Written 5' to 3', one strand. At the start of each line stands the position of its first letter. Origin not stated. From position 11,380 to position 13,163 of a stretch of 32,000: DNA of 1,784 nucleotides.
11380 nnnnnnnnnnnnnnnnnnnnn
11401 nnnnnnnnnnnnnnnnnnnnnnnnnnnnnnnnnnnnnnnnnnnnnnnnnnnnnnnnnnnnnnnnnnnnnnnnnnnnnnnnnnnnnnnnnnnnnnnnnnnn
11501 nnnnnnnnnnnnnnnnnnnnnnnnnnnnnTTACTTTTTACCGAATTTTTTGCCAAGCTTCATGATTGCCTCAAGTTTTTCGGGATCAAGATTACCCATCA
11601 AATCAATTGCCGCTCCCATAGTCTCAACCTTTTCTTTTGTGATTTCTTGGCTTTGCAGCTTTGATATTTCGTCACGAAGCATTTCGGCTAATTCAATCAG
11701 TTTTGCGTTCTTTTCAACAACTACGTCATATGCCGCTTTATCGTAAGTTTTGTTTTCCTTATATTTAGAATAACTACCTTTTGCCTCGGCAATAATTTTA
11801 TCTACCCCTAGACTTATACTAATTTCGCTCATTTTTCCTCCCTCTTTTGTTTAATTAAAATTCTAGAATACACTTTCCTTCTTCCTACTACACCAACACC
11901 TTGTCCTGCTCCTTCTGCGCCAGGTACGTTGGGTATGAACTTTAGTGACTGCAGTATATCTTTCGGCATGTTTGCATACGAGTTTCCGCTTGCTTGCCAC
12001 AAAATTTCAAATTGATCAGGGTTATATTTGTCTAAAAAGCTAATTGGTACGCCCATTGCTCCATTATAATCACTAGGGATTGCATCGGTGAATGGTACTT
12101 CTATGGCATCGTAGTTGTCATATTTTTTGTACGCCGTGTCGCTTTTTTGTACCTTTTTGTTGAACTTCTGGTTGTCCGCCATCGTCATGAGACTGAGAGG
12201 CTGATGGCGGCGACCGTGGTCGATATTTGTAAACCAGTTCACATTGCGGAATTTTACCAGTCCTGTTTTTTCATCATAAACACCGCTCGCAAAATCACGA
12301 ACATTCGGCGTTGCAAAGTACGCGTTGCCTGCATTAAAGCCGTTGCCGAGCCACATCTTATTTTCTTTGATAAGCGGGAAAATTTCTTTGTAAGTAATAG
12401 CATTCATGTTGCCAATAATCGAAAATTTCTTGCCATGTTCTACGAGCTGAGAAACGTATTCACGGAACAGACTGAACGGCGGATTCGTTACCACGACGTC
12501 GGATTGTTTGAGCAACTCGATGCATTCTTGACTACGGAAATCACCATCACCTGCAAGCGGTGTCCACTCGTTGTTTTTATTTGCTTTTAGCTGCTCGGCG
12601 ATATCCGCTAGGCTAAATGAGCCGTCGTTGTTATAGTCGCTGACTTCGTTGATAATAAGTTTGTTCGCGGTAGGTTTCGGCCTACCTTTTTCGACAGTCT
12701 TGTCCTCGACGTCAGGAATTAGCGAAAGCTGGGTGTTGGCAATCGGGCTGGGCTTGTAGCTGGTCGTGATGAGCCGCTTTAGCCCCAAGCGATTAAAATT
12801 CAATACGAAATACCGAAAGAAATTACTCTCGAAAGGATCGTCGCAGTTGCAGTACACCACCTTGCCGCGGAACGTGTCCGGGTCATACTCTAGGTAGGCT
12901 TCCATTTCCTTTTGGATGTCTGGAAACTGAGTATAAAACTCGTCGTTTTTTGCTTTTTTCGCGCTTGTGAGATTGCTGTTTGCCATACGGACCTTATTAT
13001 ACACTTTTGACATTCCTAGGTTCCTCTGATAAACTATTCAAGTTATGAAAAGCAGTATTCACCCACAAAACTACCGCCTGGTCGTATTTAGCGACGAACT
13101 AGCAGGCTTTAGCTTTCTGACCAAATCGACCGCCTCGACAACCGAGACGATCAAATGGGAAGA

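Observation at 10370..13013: Translationally coupled methyltransferase, unknown small protein and DUF262-HNH nuclease cassette inserted between rpsB and rpmE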

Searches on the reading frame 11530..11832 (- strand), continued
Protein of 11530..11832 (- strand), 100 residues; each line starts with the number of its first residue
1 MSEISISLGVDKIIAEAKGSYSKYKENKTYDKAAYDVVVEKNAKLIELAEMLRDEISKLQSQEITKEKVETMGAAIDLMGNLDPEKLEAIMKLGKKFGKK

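Call 75: search_protein_families(library=pfam, proteins=[L190:4887-7358:+, L190:4264-4890:+, L190:1725-2783:+, L193:538-1218:+, L193:1225-2481:+], max_evalue=0.01)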
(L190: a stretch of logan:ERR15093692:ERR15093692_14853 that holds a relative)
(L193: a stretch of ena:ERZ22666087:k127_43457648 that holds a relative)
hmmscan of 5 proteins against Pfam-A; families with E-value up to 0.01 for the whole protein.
L190:4887-7358:+ (824 aa): 7 families
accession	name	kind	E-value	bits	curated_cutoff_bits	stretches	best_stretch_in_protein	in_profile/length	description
PF18766.7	SWI2_SNF2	-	1.2e-61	208.7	26.7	1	246-469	1-211/221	SWI2/SNF2 ATPase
PF22679.2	T1R_D3-like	-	9e-59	198.8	27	1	500-668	2-158/158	Type I restriction enzyme subunit R domain 3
PF04313.20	HSDR_N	-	1.2e-41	143.2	25.1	1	4-183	2-193/198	Type I restriction enzyme R protein N terminus (HSDR_N)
PF12008.13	EcoR124_C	-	7.7e-41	140.8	23.1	1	689-819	1-131/260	Type I restriction and modification enzyme - subunit R C terminal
PF04851.21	ResIII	-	1.7e-40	139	22.5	1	241-405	2-163/164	Type III restriction enzyme, res subunit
PF00270.35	DEAD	-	2e-10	41.1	26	1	267-405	19-161/167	DEAD/DEAH box helicase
PF00176.29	SNF2-rel_dom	-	6.9e-05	22.5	24.9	1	246-406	1-165/290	SNF2-related domain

L190:4264-4890:+ (208 aa): 0 families

L190:1725-2783:+ (352 aa): 1 family
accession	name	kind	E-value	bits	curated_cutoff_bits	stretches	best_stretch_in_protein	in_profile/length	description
PF18863.6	AbiJ_NTD4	-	0.00027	21.9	34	1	3-168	2-138/152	AbiJ N-terminal domain 4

L193:538-1218:+ (226 aa): 0 families

L193:1225-2481:+ (418 aa): 0 families

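Call 85: search_protein_families(library=ncbifam, proteins=[L181:5001-5279:+, L181:5276-5941:+, L185:5387-6034:+, L190:4264-4890:+, L190:3965-4267:+], max_evalue=0.1)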
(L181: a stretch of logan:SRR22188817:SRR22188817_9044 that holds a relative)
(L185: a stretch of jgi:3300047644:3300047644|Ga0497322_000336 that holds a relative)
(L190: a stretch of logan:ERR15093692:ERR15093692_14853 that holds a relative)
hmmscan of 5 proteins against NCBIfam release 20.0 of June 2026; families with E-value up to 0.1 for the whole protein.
L181:5001-5279:+ (92 aa): 9 families
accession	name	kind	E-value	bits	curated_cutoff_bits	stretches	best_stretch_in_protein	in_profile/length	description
TIGR02894.1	DNA_bind_RsfA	subfamily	0.0011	19.1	126.45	1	5-77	82-154/161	RsfA family transcriptional regulator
NF045487.1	ASRP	equivalog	0.0035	16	300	1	3-86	166-248/593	archaea-specific SMC-related protein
TIGR00575.1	dnlj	equivalog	0.0041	15.5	444.45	1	5-84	1-83/652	NAD-dependent DNA ligase LigA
NF010725.0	PRK14127.1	equivalog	0.0089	16.4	91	1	29-65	41-77/111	cell division regulator GpsB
NF043058.1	T4SS_LegC2C7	subfamily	0.014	14.3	350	1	26-77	121-172/348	LegC2/C7 family Dot/Icm T4SS effector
NF005932.1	PRK07956.1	equivalog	0.027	13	369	1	3-82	4-86/664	NAD-dependent DNA ligase LigA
TIGR04317.1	W_rSAM_matur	equivalog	0.037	13.1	380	1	18-82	115-179/349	tungsten cofactor oxidoreductase radical SAM maturase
NF010534.0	PRK13923.1-2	equivalog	0.046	13.6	345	1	4-76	112-181/212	putative spore coat protein regulator protein YlbO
NF002699.1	PRK02492.1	equivalog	0.067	12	500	1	21-84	117-179/338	1,9-bis(guanidino)-5-aza-nonane synthase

L181:5276-5941:+ (221 aa): 0 families

L185:5387-6034:+ (215 aa): 1 family
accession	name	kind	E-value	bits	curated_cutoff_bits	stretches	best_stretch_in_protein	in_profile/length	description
NF045593.1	bilirub_TF_BilQ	equivalog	0.0015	18.2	125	1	2-59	13-69/135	bilirubin utilization transcriptional regulator BilQ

L190:4264-4890:+ (208 aa): 1 family
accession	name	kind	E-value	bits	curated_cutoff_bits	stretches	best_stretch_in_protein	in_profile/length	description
NF005983.0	PRK08085.1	equivalog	0.01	15.5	408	1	26-107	52-130/254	gluconate 5-dehydrogenase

L190:3965-4267:+ (100 aa): 4 families
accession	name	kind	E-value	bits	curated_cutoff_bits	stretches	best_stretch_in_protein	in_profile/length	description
NF002572.0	PRK02224.1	equivalog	0.0041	15.4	1087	1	16-78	214-280/888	DNA double-strand break repair ATPase Rad50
NF010213.0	PRK13677.1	equivalog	0.018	15.2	150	1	29-95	51-117/128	DUF3461 family protein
TIGR04545.1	rSAM_ahbD_hemeb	equivalog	0.031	13.7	500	1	37-89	117-169/339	heme b synthase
NF011951.0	PRK15422.1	equivalog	0.093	13.1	132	0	37-74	8-45/81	septal ring assembly protein ZapB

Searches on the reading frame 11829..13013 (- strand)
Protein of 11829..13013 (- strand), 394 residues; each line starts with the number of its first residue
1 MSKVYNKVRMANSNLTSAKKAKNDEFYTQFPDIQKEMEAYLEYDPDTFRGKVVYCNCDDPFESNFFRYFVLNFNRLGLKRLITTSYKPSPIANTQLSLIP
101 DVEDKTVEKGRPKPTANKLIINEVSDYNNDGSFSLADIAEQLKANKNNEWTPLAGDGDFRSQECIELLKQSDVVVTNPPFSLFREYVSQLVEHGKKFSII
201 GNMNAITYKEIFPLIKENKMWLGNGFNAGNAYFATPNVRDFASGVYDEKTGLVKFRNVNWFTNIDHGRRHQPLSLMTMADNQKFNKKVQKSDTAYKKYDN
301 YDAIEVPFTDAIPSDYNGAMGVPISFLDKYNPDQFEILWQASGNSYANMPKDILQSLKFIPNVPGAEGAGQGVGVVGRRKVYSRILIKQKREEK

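Call 3: search_protein_families(library=pfam, proteins=[window:11829-13013:-], max_evalue=0.1)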
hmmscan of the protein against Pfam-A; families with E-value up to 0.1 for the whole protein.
window:11829-13013:- (394 aa): 1 family
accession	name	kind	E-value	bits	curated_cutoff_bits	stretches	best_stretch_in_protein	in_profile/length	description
PF13651.11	EcoRI_methylase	-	1.2e-130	436.3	26.4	1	14-390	1-345/345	Adenine-specific methyltransferase EcoRI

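Call 4: search_protein_families(library=padloc, proteins=[window:11829-13013:-], max_evalue=0.1)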
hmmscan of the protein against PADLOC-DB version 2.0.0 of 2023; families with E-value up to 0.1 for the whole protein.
window:11829-13013:- (394 aa): 1 family
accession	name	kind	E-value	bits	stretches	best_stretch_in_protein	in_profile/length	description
PDLC03297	MTase_II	-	1.7e-104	347.9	1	12-393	7-331/332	Type II methyltransferase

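Call 5: search_protein_families(library=ncbifam, proteins=[window:11829-13013:-], max_evalue=0.1)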
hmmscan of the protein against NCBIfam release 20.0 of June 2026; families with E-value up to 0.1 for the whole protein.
window:11829-13013:- (394 aa): 0 families

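Call 8: search_solved_structures(query=window:11829-13013:-, max_evalue=1)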
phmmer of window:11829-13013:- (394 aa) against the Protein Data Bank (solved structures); distinct sequences matched with E-value up to 1: 0.
